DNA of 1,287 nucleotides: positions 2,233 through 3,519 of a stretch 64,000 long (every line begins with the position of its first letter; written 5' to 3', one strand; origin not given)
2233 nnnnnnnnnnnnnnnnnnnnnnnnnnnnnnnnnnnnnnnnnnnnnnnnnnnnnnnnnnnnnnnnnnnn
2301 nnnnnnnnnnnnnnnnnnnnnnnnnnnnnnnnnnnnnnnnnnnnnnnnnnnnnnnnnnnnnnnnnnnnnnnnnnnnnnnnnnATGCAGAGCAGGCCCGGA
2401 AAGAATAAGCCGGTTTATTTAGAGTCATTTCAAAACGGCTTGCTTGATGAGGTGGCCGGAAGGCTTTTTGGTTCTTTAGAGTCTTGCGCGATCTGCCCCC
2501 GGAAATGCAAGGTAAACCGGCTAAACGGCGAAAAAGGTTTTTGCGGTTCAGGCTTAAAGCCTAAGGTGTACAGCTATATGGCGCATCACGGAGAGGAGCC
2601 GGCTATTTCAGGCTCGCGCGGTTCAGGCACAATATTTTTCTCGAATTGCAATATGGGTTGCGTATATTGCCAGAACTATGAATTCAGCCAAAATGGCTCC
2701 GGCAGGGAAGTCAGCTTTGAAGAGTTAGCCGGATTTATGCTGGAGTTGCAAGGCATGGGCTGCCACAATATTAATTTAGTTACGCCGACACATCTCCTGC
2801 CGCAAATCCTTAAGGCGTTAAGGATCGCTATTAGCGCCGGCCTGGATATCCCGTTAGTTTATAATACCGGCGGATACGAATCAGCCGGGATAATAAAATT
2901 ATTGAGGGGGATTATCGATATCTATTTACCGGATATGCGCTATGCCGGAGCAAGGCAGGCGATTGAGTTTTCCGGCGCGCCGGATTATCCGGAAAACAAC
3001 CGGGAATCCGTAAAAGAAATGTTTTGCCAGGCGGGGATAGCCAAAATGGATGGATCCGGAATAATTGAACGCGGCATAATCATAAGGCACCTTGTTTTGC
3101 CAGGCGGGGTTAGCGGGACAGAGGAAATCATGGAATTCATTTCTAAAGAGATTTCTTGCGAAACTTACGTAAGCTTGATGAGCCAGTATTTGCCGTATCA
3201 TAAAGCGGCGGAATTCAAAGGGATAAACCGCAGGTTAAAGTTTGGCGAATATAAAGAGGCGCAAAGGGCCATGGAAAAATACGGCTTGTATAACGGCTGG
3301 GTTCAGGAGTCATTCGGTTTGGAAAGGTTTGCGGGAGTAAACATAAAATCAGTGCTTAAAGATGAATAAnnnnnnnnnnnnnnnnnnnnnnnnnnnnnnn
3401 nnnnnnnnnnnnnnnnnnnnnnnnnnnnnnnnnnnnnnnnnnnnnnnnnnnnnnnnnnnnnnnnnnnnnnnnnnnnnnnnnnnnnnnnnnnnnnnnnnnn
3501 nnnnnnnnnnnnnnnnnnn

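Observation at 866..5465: Eight-gene overlapping operon combining c-di-GMP receptors with an rSAM/DUF module: PilZ, Zn-ribbon, PilZ, DUF4416, PflX-like radical SAM, DUF2062, DUF362 (4Fe-4S), YajQ. Candidate undescribed system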

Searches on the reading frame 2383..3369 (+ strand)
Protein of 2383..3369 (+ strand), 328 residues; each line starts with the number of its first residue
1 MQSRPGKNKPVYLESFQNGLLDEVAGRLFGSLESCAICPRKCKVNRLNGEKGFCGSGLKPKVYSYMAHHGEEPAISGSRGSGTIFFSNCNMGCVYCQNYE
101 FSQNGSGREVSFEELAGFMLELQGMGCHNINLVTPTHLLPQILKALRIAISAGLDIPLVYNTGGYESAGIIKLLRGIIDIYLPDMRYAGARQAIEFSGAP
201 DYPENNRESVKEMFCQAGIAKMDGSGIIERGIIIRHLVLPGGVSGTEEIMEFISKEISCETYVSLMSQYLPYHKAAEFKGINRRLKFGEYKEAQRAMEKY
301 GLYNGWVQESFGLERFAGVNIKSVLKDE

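Call 3: search_protein_families(library=pfam, proteins=[window:2383-3369:+], max_evalue=0.01)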
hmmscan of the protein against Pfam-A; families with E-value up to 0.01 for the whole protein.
window:2383-3369:+ (328 aa): 2 families
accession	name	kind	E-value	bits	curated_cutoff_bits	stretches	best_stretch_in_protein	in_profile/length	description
PF04055.27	Radical_SAM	-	6.3e-10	39.9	29.5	1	84-176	2-99/166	Radical SAM superfamily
PF13353.11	Fer4_12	-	0.01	16.6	22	0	83-126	9-52/137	4Fe-4S single cluster domain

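Call 4: search_protein_families(library=ncbifam, proteins=[window:2383-3369:+], max_evalue=0.01)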
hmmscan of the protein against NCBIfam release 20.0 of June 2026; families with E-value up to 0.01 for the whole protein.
window:2383-3369:+ (328 aa): 4 families
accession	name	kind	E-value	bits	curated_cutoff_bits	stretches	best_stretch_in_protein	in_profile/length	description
TIGR02495.1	NrdG2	equivalog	1.1e-05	24.8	131.15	1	81-120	18-57/193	anaerobic ribonucleoside-triphosphate reductase activating protein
TIGR02493.1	PFLA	equivalog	0.00013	21.5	231.75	0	83-115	19-51/235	pyruvate formate-lyase-activating protein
TIGR04337.1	AmmeMemoSam_rS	hypoth_equivalog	0.0014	17.6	220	0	87-104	77-94/349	AmmeMemoRadiSam system radical SAM enzyme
NF008356.0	PRK11145.1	equivalog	0.0041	16.4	375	0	84-116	25-57/246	pyruvate formate lyase 1-activating protein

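Call 17: search_solved_structures(query=window:2383-3369:+, max_evalue=0.01)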
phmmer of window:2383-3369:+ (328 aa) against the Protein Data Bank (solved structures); distinct sequences matched with E-value up to 0.01: 0.

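Call 38: find_homologous_proteins(query=window:2383-3369:+)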
Query window:2383-3369:+ (328 aa): 8000 proteins with E <= 0.001 among 8000 candidates; the best 120 are listed.
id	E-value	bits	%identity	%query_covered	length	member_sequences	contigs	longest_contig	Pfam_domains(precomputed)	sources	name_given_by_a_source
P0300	2.9e-220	748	100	100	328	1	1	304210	PF04055.28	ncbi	ncbi:MAG: radical SAM protein [Candidatus Omnitrophota bacterium]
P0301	3.1e-178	610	80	100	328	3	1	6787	PF04055.28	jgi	-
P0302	1.6e-167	575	77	100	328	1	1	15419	PF04055.28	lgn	-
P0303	1.5e-165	568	76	100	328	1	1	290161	PF04055.28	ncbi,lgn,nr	ncbi:MAG: radical SAM protein [Candidatus Omnitrophota bacterium]|nr:radical SAM protein [Candidatus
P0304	9.7e-164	562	77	100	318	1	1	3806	PF04055.28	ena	-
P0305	1.7e-163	562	76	100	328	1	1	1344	PF04055.28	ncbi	-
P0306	4.6e-162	557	75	100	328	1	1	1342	PF04055.28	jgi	-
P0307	1.6e-161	555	75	98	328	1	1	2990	PF04055.28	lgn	-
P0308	3.3e-159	548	74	100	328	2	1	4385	PF04055.28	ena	-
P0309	3.8e-157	541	71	100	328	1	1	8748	PF04055.28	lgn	-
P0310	1.2e-156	539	73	97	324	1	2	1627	PF04055.28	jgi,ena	jgi:putative pyruvate formate lyase activating enzyme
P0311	1.7e-156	539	73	99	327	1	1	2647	PF04055.28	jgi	-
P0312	4.8e-156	537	73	100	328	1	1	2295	PF04055.28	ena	-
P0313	5.0e-156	537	73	98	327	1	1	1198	PF04055.28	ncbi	-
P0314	2.7e-155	535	72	100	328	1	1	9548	PF04055.28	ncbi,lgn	-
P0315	6.1e-155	533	74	98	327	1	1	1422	PF04055.28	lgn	-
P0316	7.6e-155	533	72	100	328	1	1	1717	PF04055.28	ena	-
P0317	9.5e-155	533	74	98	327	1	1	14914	PF04055.28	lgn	-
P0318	1.3e-154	532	72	96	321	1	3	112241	PF04055.28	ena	-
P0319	1.4e-154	532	72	96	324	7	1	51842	PF04055.28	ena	-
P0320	1.6e-154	532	73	100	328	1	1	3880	PF04055.28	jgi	-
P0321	2.0e-154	532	71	97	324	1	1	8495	PF04055.28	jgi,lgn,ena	-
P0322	2.3e-154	532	73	97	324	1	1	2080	PF04055.28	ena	-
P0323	2.5e-154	531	72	97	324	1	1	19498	PF04055.28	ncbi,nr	ncbi:MAG: radical SAM protein [Candidatus Omnitrophica bacterium]|nr:radical SAM protein [Candidatus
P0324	7.8e-154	530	71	100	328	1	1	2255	PF04055.28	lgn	-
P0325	2.8e-153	528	72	97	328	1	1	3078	PF04055.28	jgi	jgi:putative pyruvate formate lyase activating enzyme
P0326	3.7e-153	528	71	96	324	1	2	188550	PF04055.28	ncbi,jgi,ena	ncbi:MAG: radical SAM protein [Candidatus Omnitrophota bacterium]|jgi:putative pyruvate formate lyas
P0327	2.0e-152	525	71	97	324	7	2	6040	PF04055.28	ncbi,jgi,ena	ncbi:MAG: radical SAM protein [Candidatus Omnitrophota bacterium]|jgi:putative pyruvate formate lyas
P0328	2.0e-151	522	70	98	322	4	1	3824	PF04055.28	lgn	-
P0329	2.0e-151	522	70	100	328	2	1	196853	PF04055.28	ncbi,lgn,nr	ncbi:MAG: radical SAM protein [Candidatus Omnitrophica bacterium]|nr:radical SAM protein [Candidatus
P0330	1.1e-150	520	70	99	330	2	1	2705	PF04055.28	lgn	-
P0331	1.8e-150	519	70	100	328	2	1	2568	PF04055.28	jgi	-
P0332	3.6e-150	518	69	100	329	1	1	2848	PF04055.28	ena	-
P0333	5.8e-150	517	69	97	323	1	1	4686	PF04055.28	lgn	-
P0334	1.4e-149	516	71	97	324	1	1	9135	PF04055.28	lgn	-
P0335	2.2e-149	515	70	98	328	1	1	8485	PF04055.28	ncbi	-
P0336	7.6e-149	513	69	97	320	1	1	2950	PF04055.28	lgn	-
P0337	6.2e-148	510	68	97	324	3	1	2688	PF04055.28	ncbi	-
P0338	9.0e-148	510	68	98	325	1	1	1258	PF04055.28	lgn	-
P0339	1.0e-147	510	69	97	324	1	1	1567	PF04055.28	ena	-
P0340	1.2e-147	509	70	95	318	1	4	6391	PF04055.28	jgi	jgi:putative pyruvate formate lyase activating enzyme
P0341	2.3e-147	509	69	97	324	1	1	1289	PF04055.28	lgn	-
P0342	3.1e-147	508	68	97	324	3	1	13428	PF04055.28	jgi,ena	-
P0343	3.1e-147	508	70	95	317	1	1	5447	PF04055.28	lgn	-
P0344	3.5e-147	508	68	97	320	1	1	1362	PF04055.28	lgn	-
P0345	4.3e-147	508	70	95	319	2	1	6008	PF04055.28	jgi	jgi:putative pyruvate formate lyase activating enzyme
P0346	5.4e-147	507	68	97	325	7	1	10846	PF04055.28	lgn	-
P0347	8.8e-147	507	69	97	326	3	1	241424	PF04055.28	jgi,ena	-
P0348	1.1e-146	506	70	97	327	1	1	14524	PF04055.28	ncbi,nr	ncbi:MAG: radical SAM protein [Candidatus Omnitrophica bacterium]|nr:radical SAM protein [Candidatus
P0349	2.1e-146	505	69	97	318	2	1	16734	PF04055.28,PF13353.12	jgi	jgi:putative pyruvate formate lyase activating enzyme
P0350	3.2e-146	505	68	97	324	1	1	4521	PF04055.28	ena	-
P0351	3.3e-146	505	69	96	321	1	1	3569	PF04055.28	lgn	-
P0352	4.0e-146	505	68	97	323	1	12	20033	PF04055.28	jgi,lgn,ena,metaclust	metaclust:\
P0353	5.3e-146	504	68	97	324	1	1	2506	PF04055.28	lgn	-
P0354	6.3e-146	504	69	97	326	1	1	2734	PF04055.28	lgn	-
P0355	6.6e-146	504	67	97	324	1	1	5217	PF04055.28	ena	-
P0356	9.8e-146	503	66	97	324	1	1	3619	PF04055.28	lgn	-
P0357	1.2e-145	503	68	97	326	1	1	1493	PF04055.28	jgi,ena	-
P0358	1.3e-145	503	68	97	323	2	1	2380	PF04055.28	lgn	-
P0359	1.3e-145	503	69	96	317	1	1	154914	PF04055.28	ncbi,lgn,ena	-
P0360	1.4e-145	503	68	97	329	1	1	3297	PF04055.28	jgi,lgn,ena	-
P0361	1.6e-145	503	69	95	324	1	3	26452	PF04055.28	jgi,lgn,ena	-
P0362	1.6e-145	503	68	97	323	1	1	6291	PF04055.28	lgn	-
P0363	1.7e-145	502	69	95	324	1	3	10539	PF04055.28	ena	-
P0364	3.2e-145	502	68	97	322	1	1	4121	PF04055.28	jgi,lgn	jgi:putative pyruvate formate lyase activating enzyme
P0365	3.2e-145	502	65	100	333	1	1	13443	PF04055.28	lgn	-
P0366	3.2e-145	502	69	97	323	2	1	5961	PF04055.28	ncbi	-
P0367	3.8e-145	501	68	97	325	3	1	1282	PF04055.28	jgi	-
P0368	5.8e-145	501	67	97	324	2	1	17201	PF04055.28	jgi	-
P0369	6.3e-145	501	68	97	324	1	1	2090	PF04055.28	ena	-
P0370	7.3e-145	500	69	97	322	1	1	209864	PF04055.28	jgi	-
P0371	7.7e-145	500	68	97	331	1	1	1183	PF04055.28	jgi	jgi:putative pyruvate formate lyase activating enzyme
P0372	8.0e-145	500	68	98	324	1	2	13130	PF04055.28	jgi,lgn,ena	-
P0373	9.9e-145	500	67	97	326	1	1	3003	PF04055.28,PF13353.12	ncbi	-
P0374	1.0e-144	500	68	98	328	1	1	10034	PF04055.28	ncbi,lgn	-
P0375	1.2e-144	500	68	97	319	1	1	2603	PF04055.28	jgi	jgi:putative pyruvate formate lyase activating enzyme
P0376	1.4e-144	499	68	97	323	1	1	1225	PF04055.28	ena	-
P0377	1.5e-144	499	67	97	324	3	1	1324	PF04055.28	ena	-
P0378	1.8e-144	499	69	95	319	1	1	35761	PF04055.28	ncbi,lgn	-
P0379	1.8e-144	499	68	95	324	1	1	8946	PF04055.28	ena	-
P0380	2.0e-144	499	69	95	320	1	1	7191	PF04055.28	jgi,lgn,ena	-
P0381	2.2e-144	499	69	95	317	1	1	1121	PF04055.28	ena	-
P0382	2.6e-144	499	68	95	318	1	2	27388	PF04055.28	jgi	jgi:putative pyruvate formate lyase activating enzyme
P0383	2.8e-144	498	70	92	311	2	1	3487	PF04055.28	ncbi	-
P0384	2.9e-144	498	68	94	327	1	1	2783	PF04055.28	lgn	-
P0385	3.4e-144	498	68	97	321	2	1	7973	PF04055.28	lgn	-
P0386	3.4e-144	498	67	97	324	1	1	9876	PF04055.28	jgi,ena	-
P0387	3.6e-144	498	69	94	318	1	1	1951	PF04055.28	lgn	-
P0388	3.6e-144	498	68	95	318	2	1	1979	PF04055.28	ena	-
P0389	4.2e-144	498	68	94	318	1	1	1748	PF04055.28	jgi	jgi:putative pyruvate formate lyase activating enzyme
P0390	4.6e-144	498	67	97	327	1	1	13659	PF04055.28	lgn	-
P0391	6.2e-144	497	67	97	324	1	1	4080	PF04055.28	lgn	-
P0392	7.5e-144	497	70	97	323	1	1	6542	PF04055.28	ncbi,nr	ncbi:MAG: radical SAM protein [Candidatus Omnitrophica bacterium]|nr:radical SAM protein [Candidatus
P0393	7.6e-144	497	67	96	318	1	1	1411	PF04055.28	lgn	-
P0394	7.6e-144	497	68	95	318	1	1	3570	PF04055.28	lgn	-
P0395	8.3e-144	497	70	92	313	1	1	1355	PF04055.28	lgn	-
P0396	9.9e-144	497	68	94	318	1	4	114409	PF04055.28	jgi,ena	-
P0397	1.1e-143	496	67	98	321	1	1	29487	PF04055.28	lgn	-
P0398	1.3e-143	496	64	100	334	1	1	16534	PF04055.28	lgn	-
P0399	2.0e-143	496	68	97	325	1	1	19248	PF04055.28,PF13353.12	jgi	jgi:putative pyruvate formate lyase activating enzyme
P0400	3.5e-143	495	66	96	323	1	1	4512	PF04055.28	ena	-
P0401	3.7e-143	495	66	97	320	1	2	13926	PF04055.28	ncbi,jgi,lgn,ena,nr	ncbi:MAG: radical SAM protein [Candidatus Omnitrophota bacterium]|nr:MAG: radical SAM protein [Candi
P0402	3.8e-143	495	66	97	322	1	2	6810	PF04055.28,PF13353.12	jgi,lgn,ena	-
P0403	5.3e-143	494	67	97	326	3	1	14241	PF04055.28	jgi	jgi:putative pyruvate formate lyase activating enzyme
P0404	5.3e-143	494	66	96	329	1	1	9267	PF04055.28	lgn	-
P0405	6.2e-143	494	68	96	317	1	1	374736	PF04055.28,PF13353.12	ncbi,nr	ncbi:MAG: radical SAM protein [Candidatus Omnitrophica bacterium]|nr:radical SAM protein [Candidatus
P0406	9.7e-143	493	67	97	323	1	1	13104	PF04055.28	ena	-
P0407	9.9e-143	493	68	95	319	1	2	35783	PF04055.28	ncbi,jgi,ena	ncbi:MAG: radical SAM protein [Candidatus Omnitrophota bacterium]|jgi:putative pyruvate formate lyas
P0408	1.0e-142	493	65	99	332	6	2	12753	PF04055.28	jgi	jgi:putative pyruvate formate lyase activating enzyme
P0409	1.1e-142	493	68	97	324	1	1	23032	PF04055.28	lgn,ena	-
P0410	1.7e-142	493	66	96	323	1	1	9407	PF04055.28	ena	-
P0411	1.8e-142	493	68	97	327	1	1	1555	PF04055.28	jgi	-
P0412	2.0e-142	492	69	97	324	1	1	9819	PF04055.28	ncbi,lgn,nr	ncbi:MAG: radical SAM protein [Candidatus Omnitrophica bacterium]|nr:radical SAM protein [Candidatus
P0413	2.0e-142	492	68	95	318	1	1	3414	PF04055.28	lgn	-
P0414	2.2e-142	492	68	96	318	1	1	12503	PF04055.28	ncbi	-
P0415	2.3e-142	492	73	88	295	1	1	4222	PF04055.28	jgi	jgi:putative pyruvate formate lyase activating enzyme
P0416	2.6e-142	492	68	96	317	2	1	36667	PF04055.28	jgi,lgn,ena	-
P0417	2.8e-142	492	67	97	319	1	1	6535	PF04055.28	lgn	-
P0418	2.9e-142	492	66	97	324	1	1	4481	PF04055.28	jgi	-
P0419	3.1e-142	492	65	97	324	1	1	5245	PF04055.28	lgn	-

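Call 41: search_solved_structures(query=A2, max_evalue=1, show_alignments=2)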
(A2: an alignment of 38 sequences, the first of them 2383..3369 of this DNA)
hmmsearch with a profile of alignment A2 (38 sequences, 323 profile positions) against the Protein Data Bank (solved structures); distinct sequences matched with E-value up to 1: 10.
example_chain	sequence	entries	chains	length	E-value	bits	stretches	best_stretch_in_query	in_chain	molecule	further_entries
3c8f_A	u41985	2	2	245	0.0041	19.6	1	79-115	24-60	Pyruvate formate-lyase 1-activating enzyme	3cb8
8fo0_A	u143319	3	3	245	0.011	18.2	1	79-115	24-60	Pyruvate formate-lyase 1-activating enzyme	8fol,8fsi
7zk9_A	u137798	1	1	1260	0.23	13.8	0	121-182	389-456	ATP-dependent translocase ABCB1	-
7zk8_A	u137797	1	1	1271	0.23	13.8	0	121-182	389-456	ATP-dependent translocase ABCB1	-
7zk4_A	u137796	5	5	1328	0.25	13.7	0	121-182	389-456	ATP-dependent translocase ABCB1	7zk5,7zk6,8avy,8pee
7zka_A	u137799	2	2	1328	0.26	13.7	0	121-182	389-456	ATP-dependent translocase ABCB1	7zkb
9maq_A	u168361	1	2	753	0.45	12.9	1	89-208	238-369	Alpha-1,4 glucan phosphorylase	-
9vbl_A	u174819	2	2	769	0.46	12.8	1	89-208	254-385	Alpha-1,4 glucan phosphorylase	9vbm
8cle_F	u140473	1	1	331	0.53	12.6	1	86-146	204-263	Tubulin-Tyrosine Ligase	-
2kw0_A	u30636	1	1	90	0.74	12.2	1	17-63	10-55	CcmH protein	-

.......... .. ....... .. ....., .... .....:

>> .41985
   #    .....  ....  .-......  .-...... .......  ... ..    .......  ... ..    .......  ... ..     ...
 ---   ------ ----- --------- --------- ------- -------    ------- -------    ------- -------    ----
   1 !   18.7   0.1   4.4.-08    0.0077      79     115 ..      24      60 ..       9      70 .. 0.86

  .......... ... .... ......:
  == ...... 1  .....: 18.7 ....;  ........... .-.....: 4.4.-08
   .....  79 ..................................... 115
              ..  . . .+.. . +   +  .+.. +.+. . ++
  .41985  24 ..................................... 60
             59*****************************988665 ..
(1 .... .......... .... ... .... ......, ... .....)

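Call 46: predict_structure(alignment_id=A2)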
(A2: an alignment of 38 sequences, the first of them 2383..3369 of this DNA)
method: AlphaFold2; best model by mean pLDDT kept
length: 328 residues; sequences in the alignment: 38
mean_pLDDT: 84.0   pTM: 0.85
mean pLDDT of the five models: 84.0, 83.1, 77.2, 74.2, 65.4
residues with pLDDT >= 90: 151; 70-90: 136; 50-70: 17; < 50: 24
segments of 3 or more residues with pLDDT < 50: 1-6, 310-315, 317-328
pLDDT, mean of each block of 10 residues (from residue 1): 50 95 94 78 84 82 86 83 84 73 80 98 96 82 96 96 83 94 90 85 91 94 90 90 91 96 83 80 85 93 74 46 46
secondary structure, 60 per line:
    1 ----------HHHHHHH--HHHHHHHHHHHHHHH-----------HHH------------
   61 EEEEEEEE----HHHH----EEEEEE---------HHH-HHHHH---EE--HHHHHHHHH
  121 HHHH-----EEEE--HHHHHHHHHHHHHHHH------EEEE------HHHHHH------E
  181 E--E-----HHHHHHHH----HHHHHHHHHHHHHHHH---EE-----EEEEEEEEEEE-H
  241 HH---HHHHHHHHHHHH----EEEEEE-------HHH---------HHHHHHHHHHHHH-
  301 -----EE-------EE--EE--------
elements in order: H11-17 H20-34 E61-68 H73-76 E81-86 H100-104 H112-124 E130-133 H136-151 E158-161 H168-173 H190-197 H202-217 E228-238 H246-257 E262-267 H287-299

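Call 71: search_protein_families(library=padloc, proteins=[window:2383-3369:+], max_evalue=0.001)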
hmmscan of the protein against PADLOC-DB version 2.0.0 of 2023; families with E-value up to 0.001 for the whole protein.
window:2383-3369:+ (328 aa): 0 families

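Call 82: search_dna_similar(query=window:2383-3369:+, collection=plasmids, mode=protein, max_evalue=1e-10, max_rows=30)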
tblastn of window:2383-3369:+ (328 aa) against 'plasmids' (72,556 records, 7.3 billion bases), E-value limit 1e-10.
Records with a match: 8; places in all: 8; records where one place covers at least 80% of the query: 7.
Best place of each record, by identity: <60% 8.
By first word of the organism name: Methylocystis 1; Monoglobus 1; Subdoligranulum 1; Vescimonas 1; Natronococcus 1; Natronorubrum 1; Collinsella 1; Microvirga 1.
By predicted mobility (MOB-suite, as given by PLSDB): non-mobilizable 8.
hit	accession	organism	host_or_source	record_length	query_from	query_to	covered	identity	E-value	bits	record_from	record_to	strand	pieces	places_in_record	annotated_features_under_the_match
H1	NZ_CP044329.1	Methylocystis rosea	-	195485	4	303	91%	46.5%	7e-80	271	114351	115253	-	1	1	radical SAM protein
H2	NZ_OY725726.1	Monoglobus pectinilyticus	-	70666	28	309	86%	45.4%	9e-70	242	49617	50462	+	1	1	radical SAM protein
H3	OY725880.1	Subdoligranulum variabile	-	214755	35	309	84%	45.7%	4e-67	234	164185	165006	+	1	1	none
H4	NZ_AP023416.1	Vescimonas fastidiosa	Homo sapiens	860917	35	309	84%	43.3%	3e-55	200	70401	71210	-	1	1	4Fe-4S cluster-binding domain-containing protein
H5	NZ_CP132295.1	Natronococcus sp. AD-5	cell culture,sediment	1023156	28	318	89%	38.8%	2e-66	233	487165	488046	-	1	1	record has no annotation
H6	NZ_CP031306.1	Natronorubrum bangense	Cell culture,The Bange salt-alkaline ...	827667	1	302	92%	37.0%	1e-67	236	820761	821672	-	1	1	radical SAM protein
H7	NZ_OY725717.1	Collinsella aerofaciens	-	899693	34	309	84%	39.2%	2e-47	178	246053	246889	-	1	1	radical SAM protein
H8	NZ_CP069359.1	Microvirga sp. VF16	Vachellia farnesiana,Cell culture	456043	2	205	62%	29.5%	2e-22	105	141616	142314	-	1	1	radical SAM protein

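Call 83: get_annotated_region(hit=H1, flank=7000)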
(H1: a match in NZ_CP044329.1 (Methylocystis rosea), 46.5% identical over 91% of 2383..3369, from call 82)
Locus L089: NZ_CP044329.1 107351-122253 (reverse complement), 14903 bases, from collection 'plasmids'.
description: Methylocystis rosea strain BRCS1 plasmid unnamed1, complete sequence
organism: Methylocystis rosea (NCBI taxid 173366)
taxonomy: Bacteria; Pseudomonadota; Alphaproteobacteria; Hyphomicrobiales; Methylocystaceae; Methylocystis; Methylocystis rosea
host: -; source: -; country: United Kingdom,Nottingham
typing (MOB-suite, as given by PLSDB): non-mobilizable
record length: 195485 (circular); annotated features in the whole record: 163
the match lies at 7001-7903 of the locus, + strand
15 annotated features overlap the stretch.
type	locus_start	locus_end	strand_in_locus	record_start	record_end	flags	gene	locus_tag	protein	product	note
CDS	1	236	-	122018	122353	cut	-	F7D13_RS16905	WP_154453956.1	hypothetical protein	-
CDS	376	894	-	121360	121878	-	petA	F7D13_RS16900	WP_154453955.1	ubiquinol-cytochrome c reductase iron-sulfur subunit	GO:0009060 - aerobic respiration [Evidence IEA]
CDS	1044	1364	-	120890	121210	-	-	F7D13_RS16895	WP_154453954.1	hypothetical protein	-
CDS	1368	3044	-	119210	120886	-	merA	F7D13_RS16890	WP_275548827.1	mercury(II) reductase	-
CDS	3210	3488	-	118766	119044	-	merP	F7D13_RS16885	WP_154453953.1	mercury resistance system periplasmic binding protein MerP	-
CDS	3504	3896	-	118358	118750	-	merT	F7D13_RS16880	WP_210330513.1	mercuric ion transporter MerT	-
CDS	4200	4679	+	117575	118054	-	-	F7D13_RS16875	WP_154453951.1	helix-turn-helix domain-containing protein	-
CDS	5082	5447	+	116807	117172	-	-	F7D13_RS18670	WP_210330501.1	M28 family peptidase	-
CDS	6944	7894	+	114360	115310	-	-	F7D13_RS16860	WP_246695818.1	radical SAM protein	-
CDS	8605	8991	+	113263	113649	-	-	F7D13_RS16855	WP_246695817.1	single-stranded DNA-binding protein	-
CDS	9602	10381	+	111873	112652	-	-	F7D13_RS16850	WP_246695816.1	ParA family protein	-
CDS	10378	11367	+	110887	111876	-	-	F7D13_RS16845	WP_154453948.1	ParB/RepB/Spo0J family partition protein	GO:0007059 - chromosome segregation [Evidence IEA]; GO:0000910 - cytokinesis [Evidence IEA]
CDS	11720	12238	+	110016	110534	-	mobC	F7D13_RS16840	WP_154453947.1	plasmid mobilization relaxosome protein MobC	-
CDS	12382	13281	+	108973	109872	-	-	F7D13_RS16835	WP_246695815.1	relaxase/mobilization nuclease domain-containing protein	-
CDS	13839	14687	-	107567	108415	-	-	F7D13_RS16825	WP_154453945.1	P-loop NTPase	-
